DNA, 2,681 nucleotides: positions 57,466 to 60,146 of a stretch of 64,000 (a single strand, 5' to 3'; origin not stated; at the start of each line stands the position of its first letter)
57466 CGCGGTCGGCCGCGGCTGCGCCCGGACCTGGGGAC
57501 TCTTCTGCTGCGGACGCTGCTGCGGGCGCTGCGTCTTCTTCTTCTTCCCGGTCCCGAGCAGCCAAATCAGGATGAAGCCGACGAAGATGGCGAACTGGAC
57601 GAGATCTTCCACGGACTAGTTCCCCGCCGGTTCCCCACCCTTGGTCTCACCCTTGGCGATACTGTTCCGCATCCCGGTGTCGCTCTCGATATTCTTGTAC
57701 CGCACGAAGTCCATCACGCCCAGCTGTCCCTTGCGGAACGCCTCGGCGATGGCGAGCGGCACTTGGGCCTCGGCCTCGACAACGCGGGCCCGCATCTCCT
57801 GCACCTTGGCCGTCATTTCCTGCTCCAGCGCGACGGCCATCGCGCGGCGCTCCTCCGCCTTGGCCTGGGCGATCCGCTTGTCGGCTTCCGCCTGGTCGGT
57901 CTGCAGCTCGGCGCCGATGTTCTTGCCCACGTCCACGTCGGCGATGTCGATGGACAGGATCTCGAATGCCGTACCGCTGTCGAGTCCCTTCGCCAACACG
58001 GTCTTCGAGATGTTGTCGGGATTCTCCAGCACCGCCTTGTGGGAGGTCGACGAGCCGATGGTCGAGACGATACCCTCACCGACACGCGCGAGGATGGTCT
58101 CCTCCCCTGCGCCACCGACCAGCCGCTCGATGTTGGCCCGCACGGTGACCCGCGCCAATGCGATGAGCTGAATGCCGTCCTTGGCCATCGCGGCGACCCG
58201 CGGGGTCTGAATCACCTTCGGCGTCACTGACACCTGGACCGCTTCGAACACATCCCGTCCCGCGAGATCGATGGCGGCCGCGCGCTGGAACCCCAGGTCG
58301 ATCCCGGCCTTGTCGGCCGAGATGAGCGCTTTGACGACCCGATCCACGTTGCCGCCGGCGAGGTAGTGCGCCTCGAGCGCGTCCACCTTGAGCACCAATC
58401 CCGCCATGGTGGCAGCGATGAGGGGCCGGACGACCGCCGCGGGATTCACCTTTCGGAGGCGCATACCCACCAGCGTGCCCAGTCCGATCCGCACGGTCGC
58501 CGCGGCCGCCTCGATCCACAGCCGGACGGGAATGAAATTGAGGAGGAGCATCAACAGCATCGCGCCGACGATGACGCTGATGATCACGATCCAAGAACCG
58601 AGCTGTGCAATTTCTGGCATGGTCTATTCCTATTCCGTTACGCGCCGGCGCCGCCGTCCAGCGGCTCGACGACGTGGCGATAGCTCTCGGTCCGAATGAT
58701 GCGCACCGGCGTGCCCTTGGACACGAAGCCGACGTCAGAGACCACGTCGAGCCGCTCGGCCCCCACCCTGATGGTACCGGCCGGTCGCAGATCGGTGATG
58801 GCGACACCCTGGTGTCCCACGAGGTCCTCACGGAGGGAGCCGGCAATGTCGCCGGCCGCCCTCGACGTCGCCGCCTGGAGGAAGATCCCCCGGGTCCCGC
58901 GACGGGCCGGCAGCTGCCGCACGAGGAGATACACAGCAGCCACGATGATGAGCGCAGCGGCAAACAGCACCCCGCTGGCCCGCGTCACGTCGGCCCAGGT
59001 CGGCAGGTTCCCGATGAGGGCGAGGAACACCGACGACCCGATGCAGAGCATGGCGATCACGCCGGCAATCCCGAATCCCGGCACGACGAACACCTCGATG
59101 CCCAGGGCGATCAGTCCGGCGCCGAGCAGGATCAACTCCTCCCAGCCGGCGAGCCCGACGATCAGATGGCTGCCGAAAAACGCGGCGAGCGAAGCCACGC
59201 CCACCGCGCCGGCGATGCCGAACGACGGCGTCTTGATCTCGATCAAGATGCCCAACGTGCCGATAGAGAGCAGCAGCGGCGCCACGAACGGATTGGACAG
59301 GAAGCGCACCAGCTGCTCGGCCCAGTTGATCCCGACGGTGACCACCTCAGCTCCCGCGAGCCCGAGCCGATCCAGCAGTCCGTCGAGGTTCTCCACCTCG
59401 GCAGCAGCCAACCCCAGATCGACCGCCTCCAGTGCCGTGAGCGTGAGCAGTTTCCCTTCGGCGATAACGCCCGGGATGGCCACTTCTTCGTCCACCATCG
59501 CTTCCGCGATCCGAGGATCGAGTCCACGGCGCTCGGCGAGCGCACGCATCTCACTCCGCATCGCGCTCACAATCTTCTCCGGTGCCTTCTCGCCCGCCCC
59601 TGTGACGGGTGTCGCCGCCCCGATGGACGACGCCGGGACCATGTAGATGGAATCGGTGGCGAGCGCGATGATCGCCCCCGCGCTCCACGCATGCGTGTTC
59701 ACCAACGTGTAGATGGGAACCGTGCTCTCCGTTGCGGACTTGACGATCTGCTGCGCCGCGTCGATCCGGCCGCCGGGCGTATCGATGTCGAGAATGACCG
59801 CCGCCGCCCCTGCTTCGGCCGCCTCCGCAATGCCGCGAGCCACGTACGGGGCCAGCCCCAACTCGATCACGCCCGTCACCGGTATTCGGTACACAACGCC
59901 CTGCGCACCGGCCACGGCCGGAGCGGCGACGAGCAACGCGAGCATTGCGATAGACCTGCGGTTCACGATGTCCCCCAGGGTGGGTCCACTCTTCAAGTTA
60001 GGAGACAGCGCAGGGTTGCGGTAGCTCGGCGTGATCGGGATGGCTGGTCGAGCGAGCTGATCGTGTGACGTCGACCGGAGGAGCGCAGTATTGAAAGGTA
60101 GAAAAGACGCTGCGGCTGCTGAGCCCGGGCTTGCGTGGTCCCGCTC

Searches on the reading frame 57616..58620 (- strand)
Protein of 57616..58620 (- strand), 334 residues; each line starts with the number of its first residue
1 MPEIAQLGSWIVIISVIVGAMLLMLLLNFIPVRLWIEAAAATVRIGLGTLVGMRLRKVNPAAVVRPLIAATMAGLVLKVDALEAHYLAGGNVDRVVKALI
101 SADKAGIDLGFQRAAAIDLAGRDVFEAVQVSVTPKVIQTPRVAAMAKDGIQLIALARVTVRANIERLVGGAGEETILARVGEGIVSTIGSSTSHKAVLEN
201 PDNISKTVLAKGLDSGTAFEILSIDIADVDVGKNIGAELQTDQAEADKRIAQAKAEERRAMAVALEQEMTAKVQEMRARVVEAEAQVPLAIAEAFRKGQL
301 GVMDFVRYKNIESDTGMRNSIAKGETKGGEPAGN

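Call 8: search_protein_families(library=pfam, proteins=[window:57616-58620:-])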
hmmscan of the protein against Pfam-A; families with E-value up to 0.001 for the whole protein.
window:57616-58620:- (334 aa): 2 families
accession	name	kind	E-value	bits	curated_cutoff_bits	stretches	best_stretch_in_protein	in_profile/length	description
PF12127.13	FloA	-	2.7e-157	523.2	34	1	13-323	2-312/314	Flotillin-like protein FloA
PF02403.27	Seryl_tRNA_N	-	0.0007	20.3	28.2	0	195-287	5-97/108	Seryl-tRNA synthetase N-terminal domain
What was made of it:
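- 57616..58620 (-): floA (flotillin-like FloA). Call 8 (PF12127, E = 2.7e-157).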

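Call 67: find_encoding_contigs(protein=window:57616-58620:-, flank=4000, max_places=5)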
Protein window:57616-58620:- (334 aa): 9 contigs read that carry it; 5 places shown.
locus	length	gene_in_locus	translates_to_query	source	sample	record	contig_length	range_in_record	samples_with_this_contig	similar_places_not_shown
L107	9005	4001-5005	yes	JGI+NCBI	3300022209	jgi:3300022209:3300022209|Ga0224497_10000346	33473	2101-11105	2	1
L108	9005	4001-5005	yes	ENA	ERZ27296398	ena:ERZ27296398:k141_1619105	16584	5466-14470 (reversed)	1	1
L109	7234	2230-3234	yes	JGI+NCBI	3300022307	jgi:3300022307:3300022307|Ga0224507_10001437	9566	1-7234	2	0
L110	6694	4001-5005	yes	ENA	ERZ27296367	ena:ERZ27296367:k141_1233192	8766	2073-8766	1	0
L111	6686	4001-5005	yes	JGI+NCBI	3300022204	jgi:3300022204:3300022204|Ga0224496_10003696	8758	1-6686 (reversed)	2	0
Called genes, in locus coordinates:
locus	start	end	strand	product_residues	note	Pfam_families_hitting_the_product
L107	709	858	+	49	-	-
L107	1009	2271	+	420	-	PF00270:DEAD, PF00271:Helicase_C, PF16124:RecQ_Zn_bind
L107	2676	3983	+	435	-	PF01972:SDH_protease, PF25145:NfeD1b_N, PF24961:NfeD_membrane, PF01957:NfeD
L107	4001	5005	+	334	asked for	PF12127:FloA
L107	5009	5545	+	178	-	-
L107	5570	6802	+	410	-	PF02771:Acyl-CoA_dh_N, PF02770:Acyl-CoA_dh_M, PF00441:Acyl-CoA_dh_1, PF08028:Acyl-CoA_dh_2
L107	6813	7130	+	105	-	PF08899:DUF1844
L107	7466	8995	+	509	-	PF10150:RNase_E_G, PF20833:RNase_E_G_Thio (faint)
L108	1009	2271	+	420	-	PF00270:DEAD, PF00271:Helicase_C, PF16124:RecQ_Zn_bind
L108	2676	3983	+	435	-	PF01972:SDH_protease, PF25145:NfeD1b_N, PF24961:NfeD_membrane, PF01957:NfeD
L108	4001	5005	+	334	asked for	PF12127:FloA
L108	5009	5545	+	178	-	-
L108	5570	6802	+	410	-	PF02771:Acyl-CoA_dh_N, PF02770:Acyl-CoA_dh_M, PF00441:Acyl-CoA_dh_1, PF08028:Acyl-CoA_dh_2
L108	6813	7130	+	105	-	PF08899:DUF1844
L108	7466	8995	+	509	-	PF10150:RNase_E_G, PF20833:RNase_E_G_Thio (faint)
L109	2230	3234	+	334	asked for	PF12127:FloA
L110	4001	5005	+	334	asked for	PF12127:FloA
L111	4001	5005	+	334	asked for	PF12127:FloA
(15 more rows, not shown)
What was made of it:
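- Gene callers call nothing in the gap (call 67).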

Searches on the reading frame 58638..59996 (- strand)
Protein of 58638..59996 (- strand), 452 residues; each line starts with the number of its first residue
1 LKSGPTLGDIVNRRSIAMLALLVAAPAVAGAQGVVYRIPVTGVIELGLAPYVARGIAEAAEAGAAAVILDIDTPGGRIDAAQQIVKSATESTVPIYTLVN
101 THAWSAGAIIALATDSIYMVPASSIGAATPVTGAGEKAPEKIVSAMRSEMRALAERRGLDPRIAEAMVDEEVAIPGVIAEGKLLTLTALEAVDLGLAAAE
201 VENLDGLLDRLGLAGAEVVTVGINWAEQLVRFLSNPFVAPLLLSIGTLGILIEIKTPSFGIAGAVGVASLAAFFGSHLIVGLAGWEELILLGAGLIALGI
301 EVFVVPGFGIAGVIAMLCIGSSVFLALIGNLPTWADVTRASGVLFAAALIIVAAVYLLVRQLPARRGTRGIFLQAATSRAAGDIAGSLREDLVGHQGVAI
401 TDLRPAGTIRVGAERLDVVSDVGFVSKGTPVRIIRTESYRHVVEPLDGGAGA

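Call 8: search_protein_families(library=pfam, proteins=[window:58638-59996:-])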
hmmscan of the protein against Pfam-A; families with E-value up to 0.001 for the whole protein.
window:58638-59996:- (452 aa): 5 families
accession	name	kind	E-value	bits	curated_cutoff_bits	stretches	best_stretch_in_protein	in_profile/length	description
PF25145.1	NfeD1b_N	-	4e-55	186.8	40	1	35-220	2-188/189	NfeD1b, N-terminal domain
PF24961.1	NfeD_membrane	-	3.9e-22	79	26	1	238-358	2-117/119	NfeD integral membrane domain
PF01957.25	NfeD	-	3.8e-12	46.6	29.1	1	390-445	2-57/57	NfeD-like C-terminal, partner-binding domain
PF01972.22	SDH_protease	-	1.7e-07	31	31.3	1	37-133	66-160/286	ClpP-like SDH-type serine proteinase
PF00574.28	CLP_protease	-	7.1e-05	23.2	20.2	1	61-140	43-124/182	Clp protease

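Call 9: find_related_loci(query=window:58638-59996:-, collection=genome_contigs, flank=3000)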
Query window:58638-59996:- (452 aa) in genome_contigs; peptide patterns used: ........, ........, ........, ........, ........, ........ (x = any residue, [..] = any of these).
599 stretches matched a pattern (row limit reached: there are more); 100 encode a relative of the query (tblastn E <= 1e-3); the best 80 are kept; 80 distinct loci.
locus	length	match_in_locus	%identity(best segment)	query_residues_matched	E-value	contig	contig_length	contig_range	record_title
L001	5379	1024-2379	96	1-452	0e+0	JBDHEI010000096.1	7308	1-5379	MAG: Gemmatimonadota bacterium isolate M8-44_Bin_155 M8-44_Bin_155_scaffold_40969, whole genome shotgun sequence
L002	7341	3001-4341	79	8-452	0e+0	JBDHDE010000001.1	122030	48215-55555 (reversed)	MAG: Gemmatimonadota bacterium isolate M8-32_Bin_184 M8-32_Bin_184_scaffold_77, whole genome shotgun sequence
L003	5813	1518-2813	69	13-444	0e+0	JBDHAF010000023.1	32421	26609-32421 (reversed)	MAG: Gemmatimonadota bacterium isolate M3-44_Bin_147 M3-44_Bin_147_scaffold_4245, whole genome shotgun sequence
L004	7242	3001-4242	69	33-446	0e+0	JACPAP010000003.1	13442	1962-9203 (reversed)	MAG: Gemmatimonadetes bacterium isolate NC_groundwater_234_Ag_S-0.2um_69_9 S5_GD2017_2_S2_scaffold_5305, whole genome sh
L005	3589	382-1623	70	28-444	0e+0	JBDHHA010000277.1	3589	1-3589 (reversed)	MAG: Gemmatimonadota bacterium isolate M8-62_Bin_109 M8-62_Bin_109_scaffold_184545, whole genome shotgun sequence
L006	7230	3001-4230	70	35-444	0e+0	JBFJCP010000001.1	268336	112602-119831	MAG: Gemmatimonadales bacterium isolate Mix_sand15.2022.01.G.23 k141_2385336_length_268336_cov_18.5926, whole genome sho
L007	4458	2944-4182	68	35-447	0e+0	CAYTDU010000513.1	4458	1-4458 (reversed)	MAG TPA_asm: uncultured Gemmatimonadaceae bacterium isolate binchicken_co334_134 genome assembly, contig: NODE_40948_len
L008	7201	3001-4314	67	9-445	6e-177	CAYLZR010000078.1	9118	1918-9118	MAG TPA_asm: uncultured Gemmatimonadaceae bacterium isolate binchicken_co61_8 genome assembly, contig: NODE_1387_length_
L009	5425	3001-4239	67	35-447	8e-174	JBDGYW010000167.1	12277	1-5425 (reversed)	MAG: Gemmatimonadota bacterium isolate M3-38_Bin_161 M3-38_Bin_161_scaffold_37117, whole genome shotgun sequence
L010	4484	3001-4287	59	16-447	4e-154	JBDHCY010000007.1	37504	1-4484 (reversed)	MAG: Gemmatimonadota bacterium isolate M8-32_Bin_138 M8-32_Bin_138_scaffold_2062, whole genome shotgun sequence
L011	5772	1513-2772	58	32-450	3e-149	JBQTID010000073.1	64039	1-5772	MAG: Gemmatimonadota bacterium isolate SAR94 c_000000337428, whole genome shotgun sequence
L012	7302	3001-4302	68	13-446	0e+0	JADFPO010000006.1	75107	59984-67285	MAG: Gemmatimonadetes bacterium isolate B74T1B5 B74T1B5_NODE132, whole genome shotgun sequence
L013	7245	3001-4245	57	34-447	4e-145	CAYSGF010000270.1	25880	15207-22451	MAG TPA_asm: uncultured Gemmatimonadaceae bacterium isolate binchicken_co31_56 genome assembly, contig: k141_2685323, wh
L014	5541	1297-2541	61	33-446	1e-140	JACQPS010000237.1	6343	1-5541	MAG: Gemmatimonadetes bacterium isolate NC_groundwater_1313_Ag_S-0.2um_70_78 S_p2_S4_coassembly_k141_2408054, whole geno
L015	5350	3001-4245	59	34-447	3e-139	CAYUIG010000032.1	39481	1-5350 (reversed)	MAG TPA_asm: uncultured Gemmatimonadaceae bacterium isolate SRP193661_co2_98 genome assembly, contig: NODE_986_length_39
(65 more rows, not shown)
